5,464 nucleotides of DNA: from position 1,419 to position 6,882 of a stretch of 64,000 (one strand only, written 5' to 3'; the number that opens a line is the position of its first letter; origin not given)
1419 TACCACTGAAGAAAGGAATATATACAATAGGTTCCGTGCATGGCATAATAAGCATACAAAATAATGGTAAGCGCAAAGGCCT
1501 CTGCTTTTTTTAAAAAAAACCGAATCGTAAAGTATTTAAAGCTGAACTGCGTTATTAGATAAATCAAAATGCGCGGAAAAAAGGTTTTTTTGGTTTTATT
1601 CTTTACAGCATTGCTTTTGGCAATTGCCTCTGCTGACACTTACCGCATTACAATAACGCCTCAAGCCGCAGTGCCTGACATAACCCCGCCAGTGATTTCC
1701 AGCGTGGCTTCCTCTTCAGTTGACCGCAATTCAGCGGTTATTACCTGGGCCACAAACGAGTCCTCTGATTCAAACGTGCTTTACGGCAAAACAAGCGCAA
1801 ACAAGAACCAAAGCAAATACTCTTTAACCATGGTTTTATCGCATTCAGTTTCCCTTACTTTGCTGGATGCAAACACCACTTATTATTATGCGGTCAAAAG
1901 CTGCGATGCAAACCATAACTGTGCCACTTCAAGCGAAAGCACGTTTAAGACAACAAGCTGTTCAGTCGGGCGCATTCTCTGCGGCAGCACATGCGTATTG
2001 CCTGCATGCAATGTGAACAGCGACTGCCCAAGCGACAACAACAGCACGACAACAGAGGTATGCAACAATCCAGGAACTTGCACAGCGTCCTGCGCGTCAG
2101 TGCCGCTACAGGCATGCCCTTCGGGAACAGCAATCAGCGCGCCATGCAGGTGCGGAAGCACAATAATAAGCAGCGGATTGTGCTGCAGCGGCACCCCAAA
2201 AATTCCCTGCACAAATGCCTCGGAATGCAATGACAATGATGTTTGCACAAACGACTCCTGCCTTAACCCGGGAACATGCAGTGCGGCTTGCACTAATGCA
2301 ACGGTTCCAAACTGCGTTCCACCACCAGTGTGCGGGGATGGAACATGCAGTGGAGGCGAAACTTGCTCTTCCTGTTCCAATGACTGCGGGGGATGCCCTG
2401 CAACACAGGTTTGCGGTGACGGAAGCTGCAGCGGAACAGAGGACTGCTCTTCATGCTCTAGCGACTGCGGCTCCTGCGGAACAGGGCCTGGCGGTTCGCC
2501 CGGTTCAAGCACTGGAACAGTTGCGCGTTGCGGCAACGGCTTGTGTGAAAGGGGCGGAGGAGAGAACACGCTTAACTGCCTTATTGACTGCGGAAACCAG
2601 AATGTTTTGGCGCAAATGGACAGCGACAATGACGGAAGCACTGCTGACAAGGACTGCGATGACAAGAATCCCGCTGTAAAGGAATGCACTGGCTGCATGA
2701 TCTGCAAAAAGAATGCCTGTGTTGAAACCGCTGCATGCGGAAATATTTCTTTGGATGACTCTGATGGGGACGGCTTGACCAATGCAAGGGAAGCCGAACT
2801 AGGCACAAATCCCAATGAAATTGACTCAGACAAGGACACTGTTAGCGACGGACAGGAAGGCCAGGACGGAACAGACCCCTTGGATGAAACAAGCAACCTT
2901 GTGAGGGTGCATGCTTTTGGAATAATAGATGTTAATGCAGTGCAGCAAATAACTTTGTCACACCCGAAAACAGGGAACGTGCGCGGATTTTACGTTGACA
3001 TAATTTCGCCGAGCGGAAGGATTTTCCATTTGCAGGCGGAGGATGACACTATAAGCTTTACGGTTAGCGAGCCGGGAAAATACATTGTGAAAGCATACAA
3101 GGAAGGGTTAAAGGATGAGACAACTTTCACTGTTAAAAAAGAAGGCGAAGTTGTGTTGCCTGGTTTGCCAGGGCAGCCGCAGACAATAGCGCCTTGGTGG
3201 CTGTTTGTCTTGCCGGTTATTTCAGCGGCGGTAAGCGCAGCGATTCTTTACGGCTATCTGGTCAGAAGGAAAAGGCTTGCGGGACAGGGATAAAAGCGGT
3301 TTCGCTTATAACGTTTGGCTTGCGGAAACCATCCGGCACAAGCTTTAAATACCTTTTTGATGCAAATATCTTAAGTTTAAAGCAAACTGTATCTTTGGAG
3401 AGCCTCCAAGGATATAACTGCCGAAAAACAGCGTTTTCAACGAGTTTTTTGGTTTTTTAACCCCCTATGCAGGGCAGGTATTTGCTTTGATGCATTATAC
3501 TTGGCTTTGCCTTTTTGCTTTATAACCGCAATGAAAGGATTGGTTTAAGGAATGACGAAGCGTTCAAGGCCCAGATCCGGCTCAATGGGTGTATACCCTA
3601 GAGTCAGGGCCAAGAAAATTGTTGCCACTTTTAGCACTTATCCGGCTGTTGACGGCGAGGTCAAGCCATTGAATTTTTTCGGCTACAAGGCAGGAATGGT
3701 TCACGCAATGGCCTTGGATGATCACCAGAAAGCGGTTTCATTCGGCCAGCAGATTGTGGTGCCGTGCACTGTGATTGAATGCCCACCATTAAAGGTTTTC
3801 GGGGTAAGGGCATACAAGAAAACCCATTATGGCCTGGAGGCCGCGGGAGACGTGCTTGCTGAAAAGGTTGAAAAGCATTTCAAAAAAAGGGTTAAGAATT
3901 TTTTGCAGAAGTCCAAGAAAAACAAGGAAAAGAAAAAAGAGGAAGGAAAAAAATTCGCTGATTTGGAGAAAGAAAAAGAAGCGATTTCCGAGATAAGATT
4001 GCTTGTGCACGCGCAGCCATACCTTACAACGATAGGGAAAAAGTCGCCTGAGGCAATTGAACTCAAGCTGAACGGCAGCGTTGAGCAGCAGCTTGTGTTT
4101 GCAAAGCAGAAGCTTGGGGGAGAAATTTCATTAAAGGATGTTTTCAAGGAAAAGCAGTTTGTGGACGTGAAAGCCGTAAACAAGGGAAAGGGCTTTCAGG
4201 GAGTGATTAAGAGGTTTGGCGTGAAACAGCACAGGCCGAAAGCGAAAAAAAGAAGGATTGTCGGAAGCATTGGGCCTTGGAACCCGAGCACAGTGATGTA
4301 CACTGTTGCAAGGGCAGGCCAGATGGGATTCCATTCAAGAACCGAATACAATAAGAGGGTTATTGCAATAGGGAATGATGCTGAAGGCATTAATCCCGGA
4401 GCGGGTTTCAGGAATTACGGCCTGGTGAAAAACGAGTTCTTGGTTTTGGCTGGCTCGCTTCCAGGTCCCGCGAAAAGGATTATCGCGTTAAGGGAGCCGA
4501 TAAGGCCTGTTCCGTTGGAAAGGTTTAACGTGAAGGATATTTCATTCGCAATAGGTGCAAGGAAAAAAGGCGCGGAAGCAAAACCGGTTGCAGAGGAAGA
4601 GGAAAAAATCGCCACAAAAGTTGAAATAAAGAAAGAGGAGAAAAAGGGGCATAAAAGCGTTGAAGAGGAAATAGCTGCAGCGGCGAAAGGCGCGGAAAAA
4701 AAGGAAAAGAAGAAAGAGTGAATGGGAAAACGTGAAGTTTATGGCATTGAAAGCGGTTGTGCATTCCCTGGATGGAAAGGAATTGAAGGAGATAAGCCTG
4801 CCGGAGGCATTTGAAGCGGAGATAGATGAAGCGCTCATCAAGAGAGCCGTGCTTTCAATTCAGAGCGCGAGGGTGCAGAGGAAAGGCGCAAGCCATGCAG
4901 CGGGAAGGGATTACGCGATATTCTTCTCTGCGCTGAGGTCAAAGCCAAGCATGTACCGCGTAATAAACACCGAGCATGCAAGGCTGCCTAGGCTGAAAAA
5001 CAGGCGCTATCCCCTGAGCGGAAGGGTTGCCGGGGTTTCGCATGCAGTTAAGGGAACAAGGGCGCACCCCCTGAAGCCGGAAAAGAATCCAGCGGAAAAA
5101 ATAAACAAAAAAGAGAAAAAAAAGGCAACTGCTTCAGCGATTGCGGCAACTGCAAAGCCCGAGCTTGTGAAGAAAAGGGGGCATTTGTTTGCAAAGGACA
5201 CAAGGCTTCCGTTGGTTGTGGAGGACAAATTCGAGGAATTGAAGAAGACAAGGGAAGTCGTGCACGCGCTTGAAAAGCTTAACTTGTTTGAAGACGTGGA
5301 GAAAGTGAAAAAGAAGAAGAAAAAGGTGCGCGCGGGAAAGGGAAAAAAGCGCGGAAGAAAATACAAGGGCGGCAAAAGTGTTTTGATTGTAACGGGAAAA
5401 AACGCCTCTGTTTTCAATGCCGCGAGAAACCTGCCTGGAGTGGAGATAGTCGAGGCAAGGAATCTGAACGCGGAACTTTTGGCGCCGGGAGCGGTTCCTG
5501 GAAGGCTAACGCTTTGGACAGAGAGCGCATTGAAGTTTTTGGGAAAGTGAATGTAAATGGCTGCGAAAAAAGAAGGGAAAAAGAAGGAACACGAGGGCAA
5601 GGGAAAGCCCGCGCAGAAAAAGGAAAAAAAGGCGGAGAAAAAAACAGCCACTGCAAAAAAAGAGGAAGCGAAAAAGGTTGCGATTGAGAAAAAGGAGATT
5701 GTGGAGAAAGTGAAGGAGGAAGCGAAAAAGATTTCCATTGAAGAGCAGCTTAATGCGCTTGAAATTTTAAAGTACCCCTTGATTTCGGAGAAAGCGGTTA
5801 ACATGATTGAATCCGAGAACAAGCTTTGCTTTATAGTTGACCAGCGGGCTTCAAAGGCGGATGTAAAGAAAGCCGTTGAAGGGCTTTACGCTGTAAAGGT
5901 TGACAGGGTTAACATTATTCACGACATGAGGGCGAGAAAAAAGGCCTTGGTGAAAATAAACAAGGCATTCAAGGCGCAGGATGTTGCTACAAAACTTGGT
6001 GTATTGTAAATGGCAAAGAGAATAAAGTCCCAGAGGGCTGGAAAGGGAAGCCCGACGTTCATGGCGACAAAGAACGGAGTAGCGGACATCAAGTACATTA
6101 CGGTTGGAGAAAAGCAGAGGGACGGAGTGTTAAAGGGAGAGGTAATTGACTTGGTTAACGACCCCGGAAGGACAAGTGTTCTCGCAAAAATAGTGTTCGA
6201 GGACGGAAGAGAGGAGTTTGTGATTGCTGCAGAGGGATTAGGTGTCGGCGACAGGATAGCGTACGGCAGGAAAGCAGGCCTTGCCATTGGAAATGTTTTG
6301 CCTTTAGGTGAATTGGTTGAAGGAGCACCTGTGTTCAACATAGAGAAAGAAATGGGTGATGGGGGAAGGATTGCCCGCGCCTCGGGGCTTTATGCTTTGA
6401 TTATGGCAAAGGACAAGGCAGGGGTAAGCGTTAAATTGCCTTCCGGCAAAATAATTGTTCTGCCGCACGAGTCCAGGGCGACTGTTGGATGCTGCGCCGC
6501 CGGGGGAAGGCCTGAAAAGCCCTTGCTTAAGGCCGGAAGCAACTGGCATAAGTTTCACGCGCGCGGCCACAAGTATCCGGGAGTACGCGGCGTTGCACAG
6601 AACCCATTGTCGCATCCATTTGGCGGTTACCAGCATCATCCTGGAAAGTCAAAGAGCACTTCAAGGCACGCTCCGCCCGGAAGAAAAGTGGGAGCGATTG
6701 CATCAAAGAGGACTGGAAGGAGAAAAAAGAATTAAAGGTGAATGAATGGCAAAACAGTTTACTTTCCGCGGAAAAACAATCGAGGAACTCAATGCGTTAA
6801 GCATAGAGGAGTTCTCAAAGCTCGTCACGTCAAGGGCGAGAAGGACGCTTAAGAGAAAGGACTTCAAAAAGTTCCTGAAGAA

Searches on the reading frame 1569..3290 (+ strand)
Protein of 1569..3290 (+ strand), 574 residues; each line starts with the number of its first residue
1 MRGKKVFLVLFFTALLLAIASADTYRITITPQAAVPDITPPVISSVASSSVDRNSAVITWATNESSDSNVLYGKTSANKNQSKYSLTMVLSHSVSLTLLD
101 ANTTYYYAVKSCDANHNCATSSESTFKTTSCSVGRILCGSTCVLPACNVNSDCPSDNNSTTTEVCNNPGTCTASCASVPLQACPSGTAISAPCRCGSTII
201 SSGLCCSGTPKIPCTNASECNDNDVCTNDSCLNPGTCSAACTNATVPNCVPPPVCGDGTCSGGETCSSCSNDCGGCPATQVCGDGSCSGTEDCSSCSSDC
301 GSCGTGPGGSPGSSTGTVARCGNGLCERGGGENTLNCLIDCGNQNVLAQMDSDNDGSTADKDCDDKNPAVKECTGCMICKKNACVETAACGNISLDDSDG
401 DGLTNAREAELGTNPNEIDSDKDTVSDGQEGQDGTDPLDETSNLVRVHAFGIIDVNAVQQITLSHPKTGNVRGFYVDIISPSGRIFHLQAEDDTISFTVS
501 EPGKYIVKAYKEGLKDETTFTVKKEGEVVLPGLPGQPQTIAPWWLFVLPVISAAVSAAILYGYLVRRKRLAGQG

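Call 12: search_protein_families(library=pfam, proteins=[window:1569-3290:+], max_evalue=0.001)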
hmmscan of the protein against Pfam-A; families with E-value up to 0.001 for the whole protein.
window:1569-3290:+ (574 aa): 2 families
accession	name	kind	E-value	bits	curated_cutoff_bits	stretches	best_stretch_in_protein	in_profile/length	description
PF16656.11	Pur_ac_phosph_N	-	8.7e-09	36.3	30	1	46-128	6-93/93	Purple acid Phosphatase, N-terminal domain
PF18884.5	TSP3_bac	-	2.5e-06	27.6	25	1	397-416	1-20/22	Bacterial TSP3 repeat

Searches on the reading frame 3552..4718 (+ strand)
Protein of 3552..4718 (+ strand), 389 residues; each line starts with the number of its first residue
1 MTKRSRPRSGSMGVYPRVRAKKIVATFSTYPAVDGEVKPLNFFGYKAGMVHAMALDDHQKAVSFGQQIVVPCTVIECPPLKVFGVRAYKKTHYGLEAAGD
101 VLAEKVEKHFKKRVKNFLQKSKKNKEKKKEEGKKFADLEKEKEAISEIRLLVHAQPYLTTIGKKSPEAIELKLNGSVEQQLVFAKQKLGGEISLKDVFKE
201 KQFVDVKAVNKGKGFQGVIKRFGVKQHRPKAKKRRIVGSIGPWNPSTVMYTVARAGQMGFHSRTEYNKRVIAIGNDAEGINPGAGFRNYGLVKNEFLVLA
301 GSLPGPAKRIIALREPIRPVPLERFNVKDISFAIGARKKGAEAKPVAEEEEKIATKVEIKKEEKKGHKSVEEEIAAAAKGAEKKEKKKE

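Call 12: search_protein_families(library=pfam, proteins=[window:3552-4718:+], max_evalue=0.001)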
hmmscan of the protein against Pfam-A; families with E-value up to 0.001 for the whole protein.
window:3552-4718:+ (389 aa): 1 family
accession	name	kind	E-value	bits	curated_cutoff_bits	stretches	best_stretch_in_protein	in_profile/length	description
PF00297.29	Ribosomal_L3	-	5.3e-78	263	22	1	2-319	2-347/369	Ribosomal protein L3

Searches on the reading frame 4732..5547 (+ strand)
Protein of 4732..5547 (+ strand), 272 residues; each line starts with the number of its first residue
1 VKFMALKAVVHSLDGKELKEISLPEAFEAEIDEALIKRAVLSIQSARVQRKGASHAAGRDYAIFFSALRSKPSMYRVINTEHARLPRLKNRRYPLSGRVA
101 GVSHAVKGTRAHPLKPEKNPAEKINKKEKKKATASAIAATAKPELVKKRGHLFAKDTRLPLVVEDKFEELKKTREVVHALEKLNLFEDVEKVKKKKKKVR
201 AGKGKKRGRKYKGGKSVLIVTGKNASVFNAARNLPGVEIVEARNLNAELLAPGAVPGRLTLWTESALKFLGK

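Call 12: search_protein_families(library=pfam, proteins=[window:4732-5547:+], max_evalue=0.001)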
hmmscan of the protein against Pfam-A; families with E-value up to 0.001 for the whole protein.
window:4732-5547:+ (272 aa): 1 family
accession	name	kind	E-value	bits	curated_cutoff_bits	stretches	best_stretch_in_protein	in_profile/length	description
PF00573.27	Ribosomal_L4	-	7.9e-31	107.6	25.8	1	22-270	2-187/190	Ribosomal protein L4/L1 family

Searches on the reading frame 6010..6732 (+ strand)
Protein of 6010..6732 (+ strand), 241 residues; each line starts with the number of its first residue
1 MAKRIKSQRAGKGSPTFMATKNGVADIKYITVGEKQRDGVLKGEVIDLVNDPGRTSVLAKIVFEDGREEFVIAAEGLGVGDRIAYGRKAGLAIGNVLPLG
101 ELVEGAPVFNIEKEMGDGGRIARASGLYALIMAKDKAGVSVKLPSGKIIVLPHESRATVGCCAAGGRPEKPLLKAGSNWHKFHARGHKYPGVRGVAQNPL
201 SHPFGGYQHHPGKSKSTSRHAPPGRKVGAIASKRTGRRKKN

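Call 12: search_protein_families(library=pfam, proteins=[window:6010-6732:+], max_evalue=0.001)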
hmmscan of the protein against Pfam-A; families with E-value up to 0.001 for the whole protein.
window:6010-6732:+ (241 aa): 2 families
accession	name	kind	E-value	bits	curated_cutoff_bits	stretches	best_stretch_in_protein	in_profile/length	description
PF03947.24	Ribosomal_L2_C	-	8.3e-35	120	33.7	1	93-221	2-120/126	Ribosomal Proteins L2, C-terminal domain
PF00181.30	Ribosomal_L2_N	-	5.5e-06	26.8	23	1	20-83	12-75/77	Ribosomal Proteins L2, RNA binding N-terminal domain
